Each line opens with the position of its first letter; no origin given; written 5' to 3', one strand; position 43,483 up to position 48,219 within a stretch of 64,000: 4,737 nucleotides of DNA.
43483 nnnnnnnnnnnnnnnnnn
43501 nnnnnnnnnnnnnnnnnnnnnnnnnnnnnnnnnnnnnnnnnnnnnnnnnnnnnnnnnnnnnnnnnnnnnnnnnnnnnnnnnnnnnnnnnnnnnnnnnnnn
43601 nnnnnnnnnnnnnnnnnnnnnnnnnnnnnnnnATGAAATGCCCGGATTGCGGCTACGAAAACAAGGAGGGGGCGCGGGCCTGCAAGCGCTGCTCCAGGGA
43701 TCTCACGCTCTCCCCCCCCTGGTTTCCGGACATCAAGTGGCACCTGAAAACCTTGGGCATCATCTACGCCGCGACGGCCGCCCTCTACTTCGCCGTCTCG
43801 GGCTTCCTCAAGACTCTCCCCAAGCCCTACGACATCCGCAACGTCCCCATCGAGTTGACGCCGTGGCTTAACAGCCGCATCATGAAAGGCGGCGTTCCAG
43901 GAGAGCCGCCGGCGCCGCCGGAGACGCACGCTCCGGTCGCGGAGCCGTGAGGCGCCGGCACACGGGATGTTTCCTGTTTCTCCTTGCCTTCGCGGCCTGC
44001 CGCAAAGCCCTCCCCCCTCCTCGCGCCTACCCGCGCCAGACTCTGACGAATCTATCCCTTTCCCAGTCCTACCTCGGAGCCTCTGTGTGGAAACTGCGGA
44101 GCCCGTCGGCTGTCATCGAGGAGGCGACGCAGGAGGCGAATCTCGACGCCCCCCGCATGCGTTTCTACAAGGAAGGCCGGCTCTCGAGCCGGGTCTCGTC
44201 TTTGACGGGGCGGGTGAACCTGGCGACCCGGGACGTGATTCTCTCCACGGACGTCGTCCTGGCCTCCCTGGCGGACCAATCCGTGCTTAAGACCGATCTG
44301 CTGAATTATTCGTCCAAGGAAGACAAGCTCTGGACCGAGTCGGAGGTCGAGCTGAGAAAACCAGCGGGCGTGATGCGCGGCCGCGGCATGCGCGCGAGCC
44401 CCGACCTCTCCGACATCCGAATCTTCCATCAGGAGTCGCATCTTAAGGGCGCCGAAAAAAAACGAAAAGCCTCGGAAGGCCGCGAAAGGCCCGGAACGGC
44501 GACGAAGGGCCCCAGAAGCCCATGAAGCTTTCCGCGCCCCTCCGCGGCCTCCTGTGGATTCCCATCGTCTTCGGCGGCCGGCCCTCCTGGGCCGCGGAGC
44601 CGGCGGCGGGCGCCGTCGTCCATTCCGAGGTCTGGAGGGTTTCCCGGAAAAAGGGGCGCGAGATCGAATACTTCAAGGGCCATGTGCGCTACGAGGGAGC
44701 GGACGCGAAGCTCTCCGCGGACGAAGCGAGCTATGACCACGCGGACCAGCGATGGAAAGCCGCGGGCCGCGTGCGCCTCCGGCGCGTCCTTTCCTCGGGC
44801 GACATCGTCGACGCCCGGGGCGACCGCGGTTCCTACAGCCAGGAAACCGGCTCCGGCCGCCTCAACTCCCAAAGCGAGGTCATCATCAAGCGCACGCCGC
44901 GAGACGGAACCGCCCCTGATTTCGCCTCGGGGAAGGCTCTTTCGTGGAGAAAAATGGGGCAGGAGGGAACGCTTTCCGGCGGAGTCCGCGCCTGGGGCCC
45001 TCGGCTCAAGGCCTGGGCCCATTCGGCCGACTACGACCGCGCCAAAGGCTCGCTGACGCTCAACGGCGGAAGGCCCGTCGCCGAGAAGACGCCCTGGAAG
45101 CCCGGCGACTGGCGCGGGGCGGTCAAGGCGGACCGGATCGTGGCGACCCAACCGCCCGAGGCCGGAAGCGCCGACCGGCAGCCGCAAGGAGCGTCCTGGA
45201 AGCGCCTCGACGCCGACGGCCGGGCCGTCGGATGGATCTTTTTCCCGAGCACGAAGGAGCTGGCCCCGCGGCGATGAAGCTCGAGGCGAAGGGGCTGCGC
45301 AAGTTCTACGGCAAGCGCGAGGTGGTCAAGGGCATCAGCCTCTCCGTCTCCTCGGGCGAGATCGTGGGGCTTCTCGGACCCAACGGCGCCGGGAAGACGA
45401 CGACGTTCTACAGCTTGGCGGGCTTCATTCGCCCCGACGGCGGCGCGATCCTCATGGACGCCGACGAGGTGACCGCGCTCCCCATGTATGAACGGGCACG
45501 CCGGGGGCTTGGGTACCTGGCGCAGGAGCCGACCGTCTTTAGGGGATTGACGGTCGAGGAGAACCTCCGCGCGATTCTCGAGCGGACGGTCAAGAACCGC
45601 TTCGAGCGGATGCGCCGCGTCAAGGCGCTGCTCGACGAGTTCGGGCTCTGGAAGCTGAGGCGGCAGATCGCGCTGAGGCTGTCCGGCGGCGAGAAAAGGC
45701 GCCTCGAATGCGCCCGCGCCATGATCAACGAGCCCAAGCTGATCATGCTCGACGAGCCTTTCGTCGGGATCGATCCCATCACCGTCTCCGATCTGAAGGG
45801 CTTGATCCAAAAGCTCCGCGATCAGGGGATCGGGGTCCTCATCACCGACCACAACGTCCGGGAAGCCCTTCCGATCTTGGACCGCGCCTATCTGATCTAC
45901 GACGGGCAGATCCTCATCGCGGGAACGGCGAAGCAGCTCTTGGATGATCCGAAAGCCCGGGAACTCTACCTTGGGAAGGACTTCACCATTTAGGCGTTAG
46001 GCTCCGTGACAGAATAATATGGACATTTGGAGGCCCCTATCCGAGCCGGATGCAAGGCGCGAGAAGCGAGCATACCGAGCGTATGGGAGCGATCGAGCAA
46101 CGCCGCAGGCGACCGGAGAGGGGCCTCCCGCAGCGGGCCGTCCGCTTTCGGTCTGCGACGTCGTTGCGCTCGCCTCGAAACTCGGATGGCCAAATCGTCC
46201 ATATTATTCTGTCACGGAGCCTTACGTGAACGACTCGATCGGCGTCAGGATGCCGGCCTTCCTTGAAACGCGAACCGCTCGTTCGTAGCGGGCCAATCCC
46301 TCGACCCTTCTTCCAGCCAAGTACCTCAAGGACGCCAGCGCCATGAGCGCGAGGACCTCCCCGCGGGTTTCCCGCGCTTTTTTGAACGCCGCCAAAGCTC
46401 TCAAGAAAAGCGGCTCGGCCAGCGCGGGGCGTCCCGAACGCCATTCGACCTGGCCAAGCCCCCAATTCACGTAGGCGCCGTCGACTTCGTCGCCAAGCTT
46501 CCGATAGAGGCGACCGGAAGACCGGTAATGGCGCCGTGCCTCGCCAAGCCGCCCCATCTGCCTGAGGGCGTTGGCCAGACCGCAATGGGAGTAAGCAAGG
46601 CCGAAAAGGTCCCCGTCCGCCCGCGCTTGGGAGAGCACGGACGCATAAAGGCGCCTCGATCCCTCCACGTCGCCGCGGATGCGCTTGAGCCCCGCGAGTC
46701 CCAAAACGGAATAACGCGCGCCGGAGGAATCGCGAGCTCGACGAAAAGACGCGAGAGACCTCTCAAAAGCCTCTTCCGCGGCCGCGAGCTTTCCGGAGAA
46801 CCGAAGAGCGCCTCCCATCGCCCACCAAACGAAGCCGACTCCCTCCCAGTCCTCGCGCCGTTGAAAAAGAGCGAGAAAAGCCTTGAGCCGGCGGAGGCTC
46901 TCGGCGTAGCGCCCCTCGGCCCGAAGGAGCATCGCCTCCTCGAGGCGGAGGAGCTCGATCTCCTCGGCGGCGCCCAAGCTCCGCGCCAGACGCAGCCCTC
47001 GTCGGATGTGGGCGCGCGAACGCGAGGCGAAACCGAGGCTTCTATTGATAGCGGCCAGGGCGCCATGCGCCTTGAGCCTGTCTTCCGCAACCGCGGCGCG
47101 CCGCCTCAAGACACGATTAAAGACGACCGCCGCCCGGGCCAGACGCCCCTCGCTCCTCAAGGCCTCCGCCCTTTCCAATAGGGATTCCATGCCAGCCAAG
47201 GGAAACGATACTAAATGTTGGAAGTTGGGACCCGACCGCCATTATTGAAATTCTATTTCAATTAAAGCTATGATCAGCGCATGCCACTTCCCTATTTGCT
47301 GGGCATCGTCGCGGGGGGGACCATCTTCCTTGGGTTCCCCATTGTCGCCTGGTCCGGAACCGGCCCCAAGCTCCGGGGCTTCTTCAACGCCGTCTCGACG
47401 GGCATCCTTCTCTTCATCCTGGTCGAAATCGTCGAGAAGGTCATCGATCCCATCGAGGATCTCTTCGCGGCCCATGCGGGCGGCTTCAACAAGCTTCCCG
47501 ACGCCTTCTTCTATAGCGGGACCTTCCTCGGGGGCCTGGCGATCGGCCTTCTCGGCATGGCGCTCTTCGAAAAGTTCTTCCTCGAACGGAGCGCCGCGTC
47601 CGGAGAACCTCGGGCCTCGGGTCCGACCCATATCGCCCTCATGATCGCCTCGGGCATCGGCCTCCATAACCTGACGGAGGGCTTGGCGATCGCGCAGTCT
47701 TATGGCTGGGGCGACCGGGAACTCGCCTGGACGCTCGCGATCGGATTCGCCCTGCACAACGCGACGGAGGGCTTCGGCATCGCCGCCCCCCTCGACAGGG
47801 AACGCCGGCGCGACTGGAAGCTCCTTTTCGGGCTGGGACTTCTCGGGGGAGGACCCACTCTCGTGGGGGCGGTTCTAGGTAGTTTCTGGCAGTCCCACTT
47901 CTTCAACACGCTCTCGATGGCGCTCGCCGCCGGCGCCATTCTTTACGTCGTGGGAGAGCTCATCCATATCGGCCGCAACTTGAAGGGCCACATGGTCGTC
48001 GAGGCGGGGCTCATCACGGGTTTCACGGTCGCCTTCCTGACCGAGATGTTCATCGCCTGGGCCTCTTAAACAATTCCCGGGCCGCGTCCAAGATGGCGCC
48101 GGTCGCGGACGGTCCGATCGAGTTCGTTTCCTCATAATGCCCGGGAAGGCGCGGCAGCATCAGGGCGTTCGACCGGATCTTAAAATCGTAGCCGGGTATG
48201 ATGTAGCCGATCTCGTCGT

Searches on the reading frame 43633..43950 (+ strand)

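Call 77: search_protein_families(library=pfam, proteins=[window:43633-43950:+], max_evalue=0.0001)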
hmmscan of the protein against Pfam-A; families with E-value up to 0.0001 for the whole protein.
window:43633-43950:+ (105 aa): 1 family
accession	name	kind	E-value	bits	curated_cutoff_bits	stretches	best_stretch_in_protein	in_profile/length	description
PF13240.11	Zn_Ribbon_1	-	5.9e-05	23.2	25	1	2-22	1-21/23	zinc-ribbon domain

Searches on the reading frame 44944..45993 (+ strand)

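Call 77: search_protein_families(library=pfam, proteins=[window:44944-45993:+], max_evalue=0.0001)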
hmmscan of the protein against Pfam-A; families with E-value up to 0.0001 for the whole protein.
window:44944-45993:+ (349 aa): 1 family
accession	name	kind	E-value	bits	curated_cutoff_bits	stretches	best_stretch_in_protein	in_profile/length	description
PF00005.33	ABC_tran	-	9.2e-34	117.4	25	1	129-273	2-136/137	ABC transporter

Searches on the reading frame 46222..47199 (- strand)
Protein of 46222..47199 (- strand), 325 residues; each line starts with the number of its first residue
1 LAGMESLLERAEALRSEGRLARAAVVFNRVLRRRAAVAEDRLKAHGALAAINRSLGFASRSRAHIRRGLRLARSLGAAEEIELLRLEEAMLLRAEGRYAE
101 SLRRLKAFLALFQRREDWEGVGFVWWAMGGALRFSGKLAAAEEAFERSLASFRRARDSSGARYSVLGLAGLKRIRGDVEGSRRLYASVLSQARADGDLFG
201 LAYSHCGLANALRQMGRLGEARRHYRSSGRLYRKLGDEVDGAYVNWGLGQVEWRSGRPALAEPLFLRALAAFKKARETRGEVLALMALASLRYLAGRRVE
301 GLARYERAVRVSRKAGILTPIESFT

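Call 77: search_protein_families(library=pfam, proteins=[window:46222-47199:-], max_evalue=0.0001)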
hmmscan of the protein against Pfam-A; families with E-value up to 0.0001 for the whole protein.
window:46222-47199:- (325 aa): 7 families
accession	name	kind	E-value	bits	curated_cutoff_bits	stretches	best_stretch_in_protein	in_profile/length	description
PF13424.12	TPR_12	-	2.4e-23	82.6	30.1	3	88-153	9-76/77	Tetratricopeptide repeat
PF07719.23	TPR_2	-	1.9e-11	43.6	27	0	202-228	1-27/34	Tetratricopeptide repeat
PF13428.12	TPR_14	-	8.5e-10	38.8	23.5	0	247-279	6-38/44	Tetratricopeptide repeat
PF17874.7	TPR_MalT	-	1e-09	38.6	45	1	115-235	33-155/336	MalT-like TPR region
PF13181.12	TPR_8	-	9.2e-08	32.1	25.7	0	124-149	3-28/34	Tetratricopeptide repeat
PF00515.34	TPR_1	-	9.7e-08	32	27.8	0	202-226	1-25/34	Tetratricopeptide repeat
PF13432.12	TPR_16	-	8.5e-06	26.6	32.7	1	207-273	2-62/65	Tetratricopeptide repeat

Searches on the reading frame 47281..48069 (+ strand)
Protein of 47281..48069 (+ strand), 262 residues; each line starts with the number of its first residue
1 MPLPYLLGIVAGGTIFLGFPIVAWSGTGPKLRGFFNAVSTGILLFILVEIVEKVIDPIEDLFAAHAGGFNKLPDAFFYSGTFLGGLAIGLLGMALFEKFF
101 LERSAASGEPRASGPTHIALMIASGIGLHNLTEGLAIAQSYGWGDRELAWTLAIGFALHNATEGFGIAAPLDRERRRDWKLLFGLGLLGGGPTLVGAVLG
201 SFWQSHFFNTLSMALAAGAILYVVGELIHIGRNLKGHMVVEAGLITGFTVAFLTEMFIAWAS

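Call 77: search_protein_families(library=pfam, proteins=[window:47281-48069:+], max_evalue=0.0001)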
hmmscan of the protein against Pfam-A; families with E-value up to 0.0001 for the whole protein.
window:47281-48069:+ (262 aa): 1 family
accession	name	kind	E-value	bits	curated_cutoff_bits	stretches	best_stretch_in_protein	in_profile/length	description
PF02535.28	Zip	-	3.6e-11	43.3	35.1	1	116-224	175-286/323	ZIP Zinc transporter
